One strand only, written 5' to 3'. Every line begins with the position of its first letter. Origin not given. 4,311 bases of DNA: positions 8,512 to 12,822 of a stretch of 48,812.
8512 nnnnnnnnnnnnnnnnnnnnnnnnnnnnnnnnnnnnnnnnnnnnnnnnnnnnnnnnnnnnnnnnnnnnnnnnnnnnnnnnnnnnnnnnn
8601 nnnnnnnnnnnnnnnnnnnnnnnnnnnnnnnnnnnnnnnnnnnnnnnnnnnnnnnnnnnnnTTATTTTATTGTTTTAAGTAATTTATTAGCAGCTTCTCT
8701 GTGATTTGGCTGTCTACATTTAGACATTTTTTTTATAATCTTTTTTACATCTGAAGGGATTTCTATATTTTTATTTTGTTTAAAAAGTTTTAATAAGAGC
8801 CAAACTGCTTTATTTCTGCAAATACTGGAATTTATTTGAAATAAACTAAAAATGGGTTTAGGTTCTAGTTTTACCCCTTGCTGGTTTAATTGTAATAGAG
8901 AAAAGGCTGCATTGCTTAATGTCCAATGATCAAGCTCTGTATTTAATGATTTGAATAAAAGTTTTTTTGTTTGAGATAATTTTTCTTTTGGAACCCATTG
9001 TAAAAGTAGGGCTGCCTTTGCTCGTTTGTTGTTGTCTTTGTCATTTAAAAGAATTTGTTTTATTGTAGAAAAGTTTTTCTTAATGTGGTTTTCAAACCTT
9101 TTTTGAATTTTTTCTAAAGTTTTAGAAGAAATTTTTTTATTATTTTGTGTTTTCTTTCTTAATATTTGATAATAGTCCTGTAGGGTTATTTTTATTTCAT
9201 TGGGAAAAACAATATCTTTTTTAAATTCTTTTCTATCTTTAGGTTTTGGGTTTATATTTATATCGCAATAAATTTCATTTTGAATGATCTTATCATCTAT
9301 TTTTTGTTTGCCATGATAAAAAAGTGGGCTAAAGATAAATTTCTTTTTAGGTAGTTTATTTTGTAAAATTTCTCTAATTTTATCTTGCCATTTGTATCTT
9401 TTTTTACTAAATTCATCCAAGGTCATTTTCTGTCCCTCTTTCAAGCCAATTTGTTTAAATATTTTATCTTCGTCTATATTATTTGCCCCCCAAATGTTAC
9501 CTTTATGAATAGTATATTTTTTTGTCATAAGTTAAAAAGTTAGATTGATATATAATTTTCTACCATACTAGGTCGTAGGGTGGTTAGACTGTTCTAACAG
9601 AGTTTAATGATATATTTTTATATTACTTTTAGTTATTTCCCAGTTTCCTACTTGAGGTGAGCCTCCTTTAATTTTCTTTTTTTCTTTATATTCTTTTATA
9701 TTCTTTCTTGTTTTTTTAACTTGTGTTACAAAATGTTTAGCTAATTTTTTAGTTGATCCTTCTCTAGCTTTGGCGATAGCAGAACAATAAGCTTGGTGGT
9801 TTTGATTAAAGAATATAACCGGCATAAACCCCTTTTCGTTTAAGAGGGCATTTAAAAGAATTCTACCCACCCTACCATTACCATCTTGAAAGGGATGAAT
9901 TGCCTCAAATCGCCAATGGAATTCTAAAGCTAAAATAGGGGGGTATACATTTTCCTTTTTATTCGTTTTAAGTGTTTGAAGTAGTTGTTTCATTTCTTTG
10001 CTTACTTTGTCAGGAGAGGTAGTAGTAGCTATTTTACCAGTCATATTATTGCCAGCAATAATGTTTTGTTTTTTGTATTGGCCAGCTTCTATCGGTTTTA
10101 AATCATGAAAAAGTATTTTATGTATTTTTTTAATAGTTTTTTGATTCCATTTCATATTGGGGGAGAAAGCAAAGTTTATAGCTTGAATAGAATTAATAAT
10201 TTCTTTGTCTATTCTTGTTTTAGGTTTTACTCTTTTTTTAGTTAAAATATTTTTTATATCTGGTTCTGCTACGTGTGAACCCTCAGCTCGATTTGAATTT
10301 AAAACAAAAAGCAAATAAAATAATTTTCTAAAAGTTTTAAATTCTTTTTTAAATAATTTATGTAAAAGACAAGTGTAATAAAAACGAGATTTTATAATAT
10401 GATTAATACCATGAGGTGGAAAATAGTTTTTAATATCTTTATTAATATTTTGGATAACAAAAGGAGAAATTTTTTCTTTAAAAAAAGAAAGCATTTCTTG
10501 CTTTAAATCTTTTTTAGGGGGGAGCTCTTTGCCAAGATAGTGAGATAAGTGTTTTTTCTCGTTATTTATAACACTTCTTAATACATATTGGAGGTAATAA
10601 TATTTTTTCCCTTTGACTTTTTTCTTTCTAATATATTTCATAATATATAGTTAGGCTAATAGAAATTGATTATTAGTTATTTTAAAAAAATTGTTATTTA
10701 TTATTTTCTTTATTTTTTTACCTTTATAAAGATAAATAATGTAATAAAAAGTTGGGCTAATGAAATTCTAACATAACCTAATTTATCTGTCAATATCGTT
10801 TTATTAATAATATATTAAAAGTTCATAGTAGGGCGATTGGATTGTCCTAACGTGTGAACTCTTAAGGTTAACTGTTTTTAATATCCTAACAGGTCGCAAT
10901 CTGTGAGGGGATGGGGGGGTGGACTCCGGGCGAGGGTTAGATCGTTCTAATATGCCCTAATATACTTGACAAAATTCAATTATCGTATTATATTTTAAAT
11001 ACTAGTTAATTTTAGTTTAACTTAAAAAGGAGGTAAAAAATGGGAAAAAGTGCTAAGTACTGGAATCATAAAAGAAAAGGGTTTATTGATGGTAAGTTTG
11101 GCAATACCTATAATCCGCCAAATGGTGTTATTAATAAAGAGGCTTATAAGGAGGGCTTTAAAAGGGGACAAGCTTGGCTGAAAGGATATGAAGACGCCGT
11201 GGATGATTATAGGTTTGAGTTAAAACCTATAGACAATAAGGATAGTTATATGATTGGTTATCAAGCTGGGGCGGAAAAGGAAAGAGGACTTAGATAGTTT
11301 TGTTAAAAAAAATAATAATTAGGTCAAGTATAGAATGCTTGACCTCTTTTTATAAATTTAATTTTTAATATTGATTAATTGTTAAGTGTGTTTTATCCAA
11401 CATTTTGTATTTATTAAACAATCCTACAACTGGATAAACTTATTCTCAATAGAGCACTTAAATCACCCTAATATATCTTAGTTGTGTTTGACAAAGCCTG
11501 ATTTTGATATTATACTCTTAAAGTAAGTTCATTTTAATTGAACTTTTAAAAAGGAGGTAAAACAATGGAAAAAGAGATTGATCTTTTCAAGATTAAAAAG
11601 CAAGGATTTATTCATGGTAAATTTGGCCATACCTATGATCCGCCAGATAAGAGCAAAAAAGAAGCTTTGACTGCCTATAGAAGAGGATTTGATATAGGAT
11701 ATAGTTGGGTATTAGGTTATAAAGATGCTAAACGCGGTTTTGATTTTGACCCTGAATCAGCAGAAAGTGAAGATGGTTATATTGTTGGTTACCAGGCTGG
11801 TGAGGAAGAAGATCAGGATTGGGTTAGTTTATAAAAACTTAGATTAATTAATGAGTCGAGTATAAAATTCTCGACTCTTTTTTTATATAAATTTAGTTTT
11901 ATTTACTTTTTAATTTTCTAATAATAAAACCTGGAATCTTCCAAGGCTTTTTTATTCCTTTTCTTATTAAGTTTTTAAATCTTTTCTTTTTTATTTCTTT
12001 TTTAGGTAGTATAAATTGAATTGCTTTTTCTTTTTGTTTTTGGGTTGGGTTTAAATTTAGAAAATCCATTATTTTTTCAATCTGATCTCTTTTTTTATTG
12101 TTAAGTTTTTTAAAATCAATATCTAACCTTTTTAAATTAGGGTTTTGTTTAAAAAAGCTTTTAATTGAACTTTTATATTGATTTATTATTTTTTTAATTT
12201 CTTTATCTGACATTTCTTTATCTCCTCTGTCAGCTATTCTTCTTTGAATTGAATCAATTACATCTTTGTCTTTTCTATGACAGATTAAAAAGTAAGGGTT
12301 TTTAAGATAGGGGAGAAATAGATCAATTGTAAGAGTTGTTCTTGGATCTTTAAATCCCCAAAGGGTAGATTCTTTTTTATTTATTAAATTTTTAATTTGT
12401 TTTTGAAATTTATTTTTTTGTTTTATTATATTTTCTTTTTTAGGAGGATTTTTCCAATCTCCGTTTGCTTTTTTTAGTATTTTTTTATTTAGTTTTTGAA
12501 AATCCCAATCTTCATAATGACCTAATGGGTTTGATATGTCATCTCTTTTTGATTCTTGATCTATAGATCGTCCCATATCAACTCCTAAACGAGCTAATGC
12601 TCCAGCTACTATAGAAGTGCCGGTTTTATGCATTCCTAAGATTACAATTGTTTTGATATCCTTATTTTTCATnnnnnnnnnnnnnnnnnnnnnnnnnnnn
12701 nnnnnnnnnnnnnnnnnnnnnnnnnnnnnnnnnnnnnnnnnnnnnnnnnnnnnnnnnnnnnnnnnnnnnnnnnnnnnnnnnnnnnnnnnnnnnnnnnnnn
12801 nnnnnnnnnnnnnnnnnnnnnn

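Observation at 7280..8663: Minimal graspetide (microviridin-like) RiPP cassette: PFxARF-leader precursor, leaky terminator, single ATP-grasp ligase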

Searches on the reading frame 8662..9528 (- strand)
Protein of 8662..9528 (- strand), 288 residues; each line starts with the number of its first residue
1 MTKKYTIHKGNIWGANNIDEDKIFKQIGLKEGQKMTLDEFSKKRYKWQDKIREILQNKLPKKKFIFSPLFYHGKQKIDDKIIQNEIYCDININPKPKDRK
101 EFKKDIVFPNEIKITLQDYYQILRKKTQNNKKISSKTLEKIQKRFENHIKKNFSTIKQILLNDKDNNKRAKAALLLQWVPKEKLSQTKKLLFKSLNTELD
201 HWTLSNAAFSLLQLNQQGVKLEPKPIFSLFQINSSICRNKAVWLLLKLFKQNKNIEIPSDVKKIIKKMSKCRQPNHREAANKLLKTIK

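Call 3: search_protein_families(library=pfam, proteins=[window:8662-9528:-], max_evalue=1)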
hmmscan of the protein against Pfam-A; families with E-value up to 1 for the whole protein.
window:8662-9528:- (288 aa): 4 families
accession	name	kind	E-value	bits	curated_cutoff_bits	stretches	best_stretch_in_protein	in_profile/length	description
PF01434.24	Peptidase_M41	-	0.12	12.7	29.9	1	121-176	124-179/191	Peptidase family M41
PF04157.22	EAP30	-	0.14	12.3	26.8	1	114-214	111-209/219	EAP30/Vps36 family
PF13646.12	HEAT_2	-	0.2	12.4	27.7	1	156-214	4-58/88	HEAT repeats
PF07244.20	POTRA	-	0.37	12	21.3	0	5-43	1-39/79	Surface antigen variable number repeat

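Call 4: search_protein_families(library=ncbifam, proteins=[window:8662-9528:-], max_evalue=1)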
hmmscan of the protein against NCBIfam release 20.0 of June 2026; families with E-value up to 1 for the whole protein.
window:8662-9528:- (288 aa): 2 families
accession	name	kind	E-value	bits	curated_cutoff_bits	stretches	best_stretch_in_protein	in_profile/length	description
TIGR01241.2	FtsH_fam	equivalog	0.092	11.5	600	1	121-175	534-588/598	ATP-dependent zinc metalloprotease FtsH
TIGR03792.1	TIGR03792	hypoth_equivalog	0.15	12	45.75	0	127-154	59-87/90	TIGR03792 family protein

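Call 54: find_homologous_proteins(query=window:8662-9528:-, max_evalue=0.001)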
Query window:8662-9528:- (288 aa): 2 proteins with E <= 0.001 among 1918 candidates.
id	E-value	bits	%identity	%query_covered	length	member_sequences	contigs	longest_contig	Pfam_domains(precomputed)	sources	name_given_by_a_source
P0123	2.4e-181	619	100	100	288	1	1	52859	-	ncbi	-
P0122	1.7e-69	252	46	99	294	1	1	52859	-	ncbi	-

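Call 72: search_protein_families(library=phrogs, proteins=[P0123, P0122], max_evalue=0.01)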
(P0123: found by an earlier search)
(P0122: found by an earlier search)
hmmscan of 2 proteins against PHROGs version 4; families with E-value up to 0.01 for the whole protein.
P0123 (288 aa): 0 families

P0122 (294 aa): 0 families

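Call 73: search_protein_families(library=padloc, proteins=[P0123, P0122], max_evalue=0.001)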
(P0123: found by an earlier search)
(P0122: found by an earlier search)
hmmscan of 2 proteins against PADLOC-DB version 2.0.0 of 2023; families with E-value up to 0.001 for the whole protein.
P0123 (288 aa): 0 families

P0122 (294 aa): 0 families

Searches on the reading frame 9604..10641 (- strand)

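Call 3: search_protein_families(library=pfam, proteins=[window:9604-10641:-], max_evalue=1)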
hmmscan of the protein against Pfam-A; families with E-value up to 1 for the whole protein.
window:9604-10641:- (345 aa): 2 families
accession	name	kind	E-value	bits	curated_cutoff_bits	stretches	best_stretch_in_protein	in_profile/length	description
PF02661.23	Fic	-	1.6e-19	71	24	1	166-267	3-93/93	Fic/DOC family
PF16365.12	EutK_C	-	0.19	12.2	27.5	1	284-314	3-34/52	Ethanolamine utilization protein EutK C-terminus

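Call 72: search_protein_families(library=phrogs, proteins=[P0123, P0122], max_evalue=0.01)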
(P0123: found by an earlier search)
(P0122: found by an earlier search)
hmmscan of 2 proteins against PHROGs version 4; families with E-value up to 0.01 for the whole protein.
P0123 (288 aa): 0 families

P0122 (294 aa): 0 families

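Call 73: search_protein_families(library=padloc, proteins=[P0123, P0122, window:9604-10641:-], max_evalue=0.001)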
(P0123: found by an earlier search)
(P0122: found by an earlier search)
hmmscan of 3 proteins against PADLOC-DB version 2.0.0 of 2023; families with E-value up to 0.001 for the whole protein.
P0123 (288 aa): 0 families

P0122 (294 aa): 0 families

window:9604-10641:- (345 aa): 9 families
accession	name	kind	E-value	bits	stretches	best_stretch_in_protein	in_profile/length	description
PDLC04836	PDC-S04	-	6.9e-34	115.1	1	110-321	27-240/244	-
PDLC04837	PDC-S04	-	7.8e-29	98.6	1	101-315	18-231/234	-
PDLC03963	SoFic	-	1.7e-26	91.5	1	114-315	62-267/361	-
PDLC04840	PDC-S04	-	2.2e-23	81.2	1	116-316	19-222/227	-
PDLC04839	PDC-S04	-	2.3e-18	64.6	1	158-308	52-202/205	-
PDLC04838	PDC-S04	-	1.2e-14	52.6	1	161-311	59-205/209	-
PDLC04966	PDC-S24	-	1.4e-11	41.9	1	163-274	230-343/497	-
PDLC04842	PDC-S04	-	3.3e-09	34.8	1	168-293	45-156/202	-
PDLC04841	PDC-S04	-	6.4e-07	27.3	1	167-306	142-269/292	-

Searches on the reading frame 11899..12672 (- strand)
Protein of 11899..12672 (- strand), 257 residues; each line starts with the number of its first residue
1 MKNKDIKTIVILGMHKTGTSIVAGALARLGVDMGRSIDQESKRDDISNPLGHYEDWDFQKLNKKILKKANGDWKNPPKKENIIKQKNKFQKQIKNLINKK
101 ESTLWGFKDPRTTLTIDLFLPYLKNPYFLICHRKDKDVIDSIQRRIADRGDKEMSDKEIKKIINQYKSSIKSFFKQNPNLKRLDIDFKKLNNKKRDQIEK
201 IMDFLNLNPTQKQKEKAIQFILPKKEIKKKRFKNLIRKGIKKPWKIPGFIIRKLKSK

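Call 42: search_protein_families(library=pfam, proteins=[window:11899-12672:-], max_evalue=0.01)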
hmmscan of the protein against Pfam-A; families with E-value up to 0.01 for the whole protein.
window:11899-12672:- (257 aa): 1 family
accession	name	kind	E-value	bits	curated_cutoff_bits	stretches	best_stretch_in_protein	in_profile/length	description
PF13469.12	Sulfotransfer_3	-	1e-08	36.2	27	1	9-208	2-213/216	Sulfotransferase family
